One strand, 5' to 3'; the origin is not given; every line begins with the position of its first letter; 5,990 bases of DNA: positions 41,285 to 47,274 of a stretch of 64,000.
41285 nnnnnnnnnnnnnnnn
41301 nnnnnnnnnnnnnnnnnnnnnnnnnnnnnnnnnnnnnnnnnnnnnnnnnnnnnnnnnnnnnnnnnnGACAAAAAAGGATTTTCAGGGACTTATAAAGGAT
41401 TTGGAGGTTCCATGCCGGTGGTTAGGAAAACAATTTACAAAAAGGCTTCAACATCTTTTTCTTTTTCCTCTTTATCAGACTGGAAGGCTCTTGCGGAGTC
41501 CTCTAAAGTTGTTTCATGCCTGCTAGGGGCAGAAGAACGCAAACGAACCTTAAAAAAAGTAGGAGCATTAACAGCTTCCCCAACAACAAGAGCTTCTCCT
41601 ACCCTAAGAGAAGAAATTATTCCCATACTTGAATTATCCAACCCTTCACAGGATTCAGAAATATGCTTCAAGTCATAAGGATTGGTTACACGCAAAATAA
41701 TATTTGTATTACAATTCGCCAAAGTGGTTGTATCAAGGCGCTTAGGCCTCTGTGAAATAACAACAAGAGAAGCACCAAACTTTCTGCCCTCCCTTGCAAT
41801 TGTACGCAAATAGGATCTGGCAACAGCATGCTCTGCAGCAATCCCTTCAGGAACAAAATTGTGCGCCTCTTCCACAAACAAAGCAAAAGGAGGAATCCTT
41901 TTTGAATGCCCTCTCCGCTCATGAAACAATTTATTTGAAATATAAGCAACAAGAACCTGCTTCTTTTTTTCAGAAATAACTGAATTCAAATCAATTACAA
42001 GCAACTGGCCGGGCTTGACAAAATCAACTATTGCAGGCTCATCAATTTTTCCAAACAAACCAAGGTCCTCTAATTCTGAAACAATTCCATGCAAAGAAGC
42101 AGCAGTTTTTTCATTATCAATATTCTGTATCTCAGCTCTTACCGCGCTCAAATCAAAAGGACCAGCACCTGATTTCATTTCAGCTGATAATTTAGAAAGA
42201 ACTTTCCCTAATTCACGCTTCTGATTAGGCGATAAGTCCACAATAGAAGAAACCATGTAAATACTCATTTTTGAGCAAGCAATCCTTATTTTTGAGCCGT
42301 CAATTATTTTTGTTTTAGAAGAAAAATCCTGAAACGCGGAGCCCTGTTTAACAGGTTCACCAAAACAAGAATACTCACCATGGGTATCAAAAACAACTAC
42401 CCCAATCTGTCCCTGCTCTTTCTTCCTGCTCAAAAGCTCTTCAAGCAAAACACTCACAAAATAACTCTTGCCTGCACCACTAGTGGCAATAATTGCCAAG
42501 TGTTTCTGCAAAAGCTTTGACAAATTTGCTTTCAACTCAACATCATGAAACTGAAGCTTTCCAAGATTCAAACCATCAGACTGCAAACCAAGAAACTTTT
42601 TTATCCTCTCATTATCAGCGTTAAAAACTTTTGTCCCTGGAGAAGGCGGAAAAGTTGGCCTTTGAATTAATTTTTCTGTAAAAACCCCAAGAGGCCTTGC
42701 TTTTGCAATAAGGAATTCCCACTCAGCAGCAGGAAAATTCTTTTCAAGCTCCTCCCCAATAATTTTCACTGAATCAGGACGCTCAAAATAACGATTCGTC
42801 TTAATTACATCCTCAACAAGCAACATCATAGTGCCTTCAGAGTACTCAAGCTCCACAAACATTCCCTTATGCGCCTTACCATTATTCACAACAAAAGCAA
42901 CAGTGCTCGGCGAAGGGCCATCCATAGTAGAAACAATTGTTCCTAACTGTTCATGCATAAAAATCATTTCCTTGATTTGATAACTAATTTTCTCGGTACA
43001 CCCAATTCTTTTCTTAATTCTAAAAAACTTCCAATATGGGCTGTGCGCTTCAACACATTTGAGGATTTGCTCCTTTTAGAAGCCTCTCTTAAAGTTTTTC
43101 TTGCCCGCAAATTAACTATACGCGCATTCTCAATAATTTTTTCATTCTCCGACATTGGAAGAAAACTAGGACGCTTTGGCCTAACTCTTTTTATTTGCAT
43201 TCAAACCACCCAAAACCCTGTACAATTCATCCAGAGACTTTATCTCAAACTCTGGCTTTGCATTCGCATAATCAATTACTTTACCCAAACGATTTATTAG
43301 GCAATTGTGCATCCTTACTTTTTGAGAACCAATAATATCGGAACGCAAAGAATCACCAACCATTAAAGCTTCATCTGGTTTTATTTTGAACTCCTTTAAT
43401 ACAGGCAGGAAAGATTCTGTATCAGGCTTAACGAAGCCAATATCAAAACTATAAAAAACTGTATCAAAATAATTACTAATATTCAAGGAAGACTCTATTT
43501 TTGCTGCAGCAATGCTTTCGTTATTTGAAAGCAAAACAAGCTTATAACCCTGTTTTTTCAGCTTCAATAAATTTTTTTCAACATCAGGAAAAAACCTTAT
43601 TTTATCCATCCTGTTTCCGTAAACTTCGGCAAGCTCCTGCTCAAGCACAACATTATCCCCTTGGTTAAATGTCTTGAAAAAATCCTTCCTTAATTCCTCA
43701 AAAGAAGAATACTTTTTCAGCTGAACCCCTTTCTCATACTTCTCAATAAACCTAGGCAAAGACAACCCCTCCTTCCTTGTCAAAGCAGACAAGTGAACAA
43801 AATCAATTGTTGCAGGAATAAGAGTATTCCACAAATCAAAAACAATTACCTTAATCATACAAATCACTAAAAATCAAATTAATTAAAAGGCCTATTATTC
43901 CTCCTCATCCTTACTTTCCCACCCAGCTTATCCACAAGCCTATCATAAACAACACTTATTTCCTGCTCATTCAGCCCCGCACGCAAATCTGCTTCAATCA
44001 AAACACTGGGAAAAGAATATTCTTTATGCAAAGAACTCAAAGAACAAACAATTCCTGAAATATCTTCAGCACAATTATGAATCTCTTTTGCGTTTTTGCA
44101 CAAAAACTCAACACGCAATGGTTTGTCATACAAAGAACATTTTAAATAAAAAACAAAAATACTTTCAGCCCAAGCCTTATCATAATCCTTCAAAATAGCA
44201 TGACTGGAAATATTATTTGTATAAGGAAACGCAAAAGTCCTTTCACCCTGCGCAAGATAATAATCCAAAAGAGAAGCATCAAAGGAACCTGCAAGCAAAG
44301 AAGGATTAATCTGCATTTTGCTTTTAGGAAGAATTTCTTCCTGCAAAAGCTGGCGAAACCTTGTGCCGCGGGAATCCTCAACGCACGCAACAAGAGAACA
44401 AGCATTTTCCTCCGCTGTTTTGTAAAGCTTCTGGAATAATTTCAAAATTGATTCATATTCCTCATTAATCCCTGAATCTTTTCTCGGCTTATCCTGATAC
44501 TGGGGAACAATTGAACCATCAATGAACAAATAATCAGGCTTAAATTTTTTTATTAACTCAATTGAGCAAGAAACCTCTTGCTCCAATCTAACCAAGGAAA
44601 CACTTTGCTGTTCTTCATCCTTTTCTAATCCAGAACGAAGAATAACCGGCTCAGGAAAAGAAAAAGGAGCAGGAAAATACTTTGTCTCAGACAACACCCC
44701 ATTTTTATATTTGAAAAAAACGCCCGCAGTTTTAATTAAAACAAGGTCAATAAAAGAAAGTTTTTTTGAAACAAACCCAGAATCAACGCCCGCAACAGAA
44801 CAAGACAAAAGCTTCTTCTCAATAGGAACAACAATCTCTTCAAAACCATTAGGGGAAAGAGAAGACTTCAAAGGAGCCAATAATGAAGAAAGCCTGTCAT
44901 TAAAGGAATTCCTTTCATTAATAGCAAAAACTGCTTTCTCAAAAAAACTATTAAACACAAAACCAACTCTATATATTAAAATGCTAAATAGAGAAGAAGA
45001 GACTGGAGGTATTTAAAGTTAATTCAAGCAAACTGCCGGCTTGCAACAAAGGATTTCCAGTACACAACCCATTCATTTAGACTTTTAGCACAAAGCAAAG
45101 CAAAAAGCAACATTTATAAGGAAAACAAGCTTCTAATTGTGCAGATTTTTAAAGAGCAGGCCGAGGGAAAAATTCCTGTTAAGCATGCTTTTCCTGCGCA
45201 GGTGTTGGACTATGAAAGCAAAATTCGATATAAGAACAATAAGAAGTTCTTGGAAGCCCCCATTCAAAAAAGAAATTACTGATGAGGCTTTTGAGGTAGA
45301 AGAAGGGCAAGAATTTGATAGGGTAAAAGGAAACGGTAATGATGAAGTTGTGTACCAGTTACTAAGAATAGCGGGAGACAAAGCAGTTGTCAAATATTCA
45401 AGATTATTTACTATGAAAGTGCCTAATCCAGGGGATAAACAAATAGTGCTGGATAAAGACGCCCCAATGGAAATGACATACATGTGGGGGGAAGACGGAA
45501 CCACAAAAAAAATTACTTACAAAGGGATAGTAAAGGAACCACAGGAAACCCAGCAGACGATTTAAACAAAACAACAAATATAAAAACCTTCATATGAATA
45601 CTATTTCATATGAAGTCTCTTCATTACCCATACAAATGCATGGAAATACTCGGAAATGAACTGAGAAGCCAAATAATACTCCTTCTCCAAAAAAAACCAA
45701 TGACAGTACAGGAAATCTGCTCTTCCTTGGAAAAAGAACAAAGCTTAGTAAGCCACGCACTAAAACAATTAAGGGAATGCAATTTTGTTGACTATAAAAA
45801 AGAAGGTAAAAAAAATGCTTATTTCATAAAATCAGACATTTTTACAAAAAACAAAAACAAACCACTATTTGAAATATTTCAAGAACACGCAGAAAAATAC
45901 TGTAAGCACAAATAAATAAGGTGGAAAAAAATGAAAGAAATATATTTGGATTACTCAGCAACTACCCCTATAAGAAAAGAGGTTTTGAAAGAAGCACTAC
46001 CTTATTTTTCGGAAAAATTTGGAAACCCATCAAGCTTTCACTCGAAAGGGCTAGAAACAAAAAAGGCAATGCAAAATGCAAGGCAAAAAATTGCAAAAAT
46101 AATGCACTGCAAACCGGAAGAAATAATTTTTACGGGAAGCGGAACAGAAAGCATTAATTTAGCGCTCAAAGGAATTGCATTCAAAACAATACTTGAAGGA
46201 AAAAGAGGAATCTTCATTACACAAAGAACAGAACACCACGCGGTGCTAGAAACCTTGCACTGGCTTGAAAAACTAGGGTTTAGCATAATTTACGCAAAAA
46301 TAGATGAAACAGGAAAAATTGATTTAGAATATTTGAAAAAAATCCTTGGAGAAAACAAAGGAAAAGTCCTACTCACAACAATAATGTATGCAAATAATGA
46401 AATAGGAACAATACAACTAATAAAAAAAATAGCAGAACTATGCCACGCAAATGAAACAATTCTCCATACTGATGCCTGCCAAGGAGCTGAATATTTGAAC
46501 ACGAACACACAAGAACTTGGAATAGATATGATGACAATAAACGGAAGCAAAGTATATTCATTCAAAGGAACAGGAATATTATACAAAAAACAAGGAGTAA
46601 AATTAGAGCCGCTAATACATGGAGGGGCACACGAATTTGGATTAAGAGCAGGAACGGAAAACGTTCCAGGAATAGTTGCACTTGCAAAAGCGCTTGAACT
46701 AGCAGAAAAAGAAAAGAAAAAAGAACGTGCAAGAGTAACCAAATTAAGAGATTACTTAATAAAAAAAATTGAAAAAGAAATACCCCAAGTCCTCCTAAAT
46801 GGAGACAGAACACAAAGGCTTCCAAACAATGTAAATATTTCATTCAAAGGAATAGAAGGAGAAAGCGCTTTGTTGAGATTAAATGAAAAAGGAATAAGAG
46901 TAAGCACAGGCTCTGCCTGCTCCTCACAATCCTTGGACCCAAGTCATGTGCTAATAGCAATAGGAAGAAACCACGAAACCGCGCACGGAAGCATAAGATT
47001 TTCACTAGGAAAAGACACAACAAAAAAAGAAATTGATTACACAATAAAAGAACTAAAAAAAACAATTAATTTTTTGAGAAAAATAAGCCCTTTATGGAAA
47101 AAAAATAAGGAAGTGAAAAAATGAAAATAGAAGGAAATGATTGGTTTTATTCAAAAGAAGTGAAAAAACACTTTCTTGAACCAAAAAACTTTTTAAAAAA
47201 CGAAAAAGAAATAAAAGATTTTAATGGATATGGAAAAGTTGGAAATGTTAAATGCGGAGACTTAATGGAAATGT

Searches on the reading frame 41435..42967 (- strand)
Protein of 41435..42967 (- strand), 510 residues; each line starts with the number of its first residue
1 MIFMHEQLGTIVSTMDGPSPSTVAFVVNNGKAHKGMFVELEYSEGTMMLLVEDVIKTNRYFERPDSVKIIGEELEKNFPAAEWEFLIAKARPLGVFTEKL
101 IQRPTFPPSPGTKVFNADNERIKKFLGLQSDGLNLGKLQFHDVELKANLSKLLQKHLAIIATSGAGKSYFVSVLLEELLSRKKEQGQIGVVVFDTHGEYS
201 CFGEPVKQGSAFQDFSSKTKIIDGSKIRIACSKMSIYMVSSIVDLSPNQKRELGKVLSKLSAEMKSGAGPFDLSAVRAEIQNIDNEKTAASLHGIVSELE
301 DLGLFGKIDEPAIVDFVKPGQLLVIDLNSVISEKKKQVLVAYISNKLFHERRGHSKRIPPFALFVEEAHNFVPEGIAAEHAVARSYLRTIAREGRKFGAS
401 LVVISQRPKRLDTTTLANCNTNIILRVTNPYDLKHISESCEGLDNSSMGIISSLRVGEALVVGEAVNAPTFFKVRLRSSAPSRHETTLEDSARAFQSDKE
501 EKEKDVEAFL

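Call 3: search_protein_families(library=pfam, proteins=[window:41435-42967:-], max_evalue=1)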
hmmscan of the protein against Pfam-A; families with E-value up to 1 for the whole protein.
window:41435-42967:- (510 aa): 5 families
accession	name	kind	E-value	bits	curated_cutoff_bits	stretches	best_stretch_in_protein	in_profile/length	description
PF01935.23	DUF87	-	1.6e-28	100.7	23.2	1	134-346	2-219/220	Helicase HerA, central domain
PF10412.15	TrwB_AAD_bind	-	3.6e-05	23.3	20.5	1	153-199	14-55/387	Type IV secretion-system coupling protein DNA-binding domain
PF12846.13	AAA_10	-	0.05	13.1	27.5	0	154-206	21-68/362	AAA-like domain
PF13401.12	AAA_22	-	0.067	13.9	27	0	154-190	5-36/130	AAA domain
PF01580.24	FtsK_SpoIIIE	-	0.1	12.5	24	1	141-182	27-67/221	FtsK/SpoIIIE family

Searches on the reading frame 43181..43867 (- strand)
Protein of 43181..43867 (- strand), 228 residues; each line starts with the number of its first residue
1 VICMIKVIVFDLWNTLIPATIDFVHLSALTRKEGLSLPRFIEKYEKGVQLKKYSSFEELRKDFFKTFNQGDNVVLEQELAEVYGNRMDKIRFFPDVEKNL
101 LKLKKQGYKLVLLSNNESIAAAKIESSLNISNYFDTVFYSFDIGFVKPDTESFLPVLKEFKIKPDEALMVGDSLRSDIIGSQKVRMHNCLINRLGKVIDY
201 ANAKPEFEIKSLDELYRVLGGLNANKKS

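Call 3: search_protein_families(library=pfam, proteins=[window:43181-43867:-], max_evalue=1)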
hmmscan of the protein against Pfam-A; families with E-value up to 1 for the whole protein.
window:43181-43867:- (228 aa): 10 families
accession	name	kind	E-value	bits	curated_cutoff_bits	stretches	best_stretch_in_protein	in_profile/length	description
PF00702.32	Hydrolase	-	7e-26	92.2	26.4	1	5-180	1-186/191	haloacid dehalogenase-like hydrolase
PF13419.12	HAD_2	-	8.9e-23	81.7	23.8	1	8-188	1-175/178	Haloacid dehalogenase-like hydrolase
PF13242.12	Hydrolase_like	-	1e-06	29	22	1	147-192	4-49/75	HAD-hyrolase-like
PF12710.13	HAD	-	0.00012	23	27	1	8-137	1-127/189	haloacid dehalogenase-like hydrolase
PF08645.17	PNK3P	-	0.00052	20.2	22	1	82-143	19-81/161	Polynucleotide kinase 3 phosphatase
PF12689.13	Acid_PPase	-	0.0026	18.1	27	0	81-123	35-77/169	Acid Phosphatase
PF13344.12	Hydrolase_6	-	0.027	14.9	27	1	91-128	14-51/101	Haloacid dehalogenase-like hydrolase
PF05707.18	Zot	-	0.13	12.1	20.3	1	29-134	33-145/197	Zonular occludens toxin (Zot)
PF23564.1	EF-hand_FSTL1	-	0.24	12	27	0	51-81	28-58/120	Follistatin-related protein 1, EF-hand domain pair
PF05205.17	COMPASS-Shg1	-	0.63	11.3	24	0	49-88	5-45/102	COMPASS (Complex proteins associated with Set1p) component shg1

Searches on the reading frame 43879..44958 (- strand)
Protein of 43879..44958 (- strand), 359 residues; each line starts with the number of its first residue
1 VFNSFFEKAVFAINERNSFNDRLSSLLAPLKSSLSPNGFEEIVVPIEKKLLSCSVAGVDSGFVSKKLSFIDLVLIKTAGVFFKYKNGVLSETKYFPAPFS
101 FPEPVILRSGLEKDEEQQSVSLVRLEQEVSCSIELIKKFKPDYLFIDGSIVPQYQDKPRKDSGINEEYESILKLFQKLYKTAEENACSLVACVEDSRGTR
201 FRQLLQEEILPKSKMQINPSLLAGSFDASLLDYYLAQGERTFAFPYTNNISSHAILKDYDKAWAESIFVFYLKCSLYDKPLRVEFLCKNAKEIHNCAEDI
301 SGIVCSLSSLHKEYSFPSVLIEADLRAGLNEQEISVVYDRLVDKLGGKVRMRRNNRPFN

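Call 3: search_protein_families(library=pfam, proteins=[window:43879-44958:-], max_evalue=1)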
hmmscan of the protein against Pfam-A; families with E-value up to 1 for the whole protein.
window:43879-44958:- (359 aa): 1 family
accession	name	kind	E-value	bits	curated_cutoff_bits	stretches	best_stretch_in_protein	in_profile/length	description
PF09376.16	NurA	-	5.3e-10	39.6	21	1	54-324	2-249/254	NurA domain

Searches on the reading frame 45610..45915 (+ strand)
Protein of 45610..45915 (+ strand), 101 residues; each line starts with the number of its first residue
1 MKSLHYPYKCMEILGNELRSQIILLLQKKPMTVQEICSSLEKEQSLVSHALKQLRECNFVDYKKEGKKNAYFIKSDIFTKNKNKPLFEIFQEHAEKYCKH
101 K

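Call 78: search_protein_families(library=pfam, proteins=[window:45610-45915:+], max_evalue=0.001)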
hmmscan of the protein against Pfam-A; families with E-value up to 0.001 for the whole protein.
window:45610-45915:+ (101 aa): 6 families
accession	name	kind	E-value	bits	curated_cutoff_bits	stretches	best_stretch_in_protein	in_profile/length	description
PF01022.26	HTH_5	-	2e-13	50.5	22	1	17-62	2-47/47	Bacterial regulatory protein, arsR family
PF01978.25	TrmB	-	4.8e-06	26.8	25.6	1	24-71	16-62/68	Sugar-specific transcriptional regulator TrmB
PF12840.13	HTH_20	-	9.5e-05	22.7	27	1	14-60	1-48/51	Helix-turn-helix domain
PF21476.4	PF0610-like_N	-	0.00029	21.5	33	1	18-47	2-31/50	PF0610-like, N-terminal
PF12802.13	MarR_2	-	0.00044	20.8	27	1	21-63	9-53/61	MarR family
PF25212.1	HVO_A0114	-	0.0005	20.2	27.6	1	24-74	30-80/84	HVO_A0114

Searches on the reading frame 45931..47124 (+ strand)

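Call 78: search_protein_families(library=pfam, proteins=[window:45931-47124:+], max_evalue=0.001)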
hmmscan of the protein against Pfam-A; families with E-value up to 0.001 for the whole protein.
window:45931-47124:+ (397 aa): 2 families
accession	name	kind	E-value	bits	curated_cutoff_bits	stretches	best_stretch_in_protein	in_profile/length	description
PF00266.25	Aminotran_5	-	8.9e-74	249.1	21.5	1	4-370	1-370/371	Aminotransferase class-V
PF01212.27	Beta_elim_lyase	-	9.5e-07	28.9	27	1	47-211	34-203/288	Beta-eliminating lyase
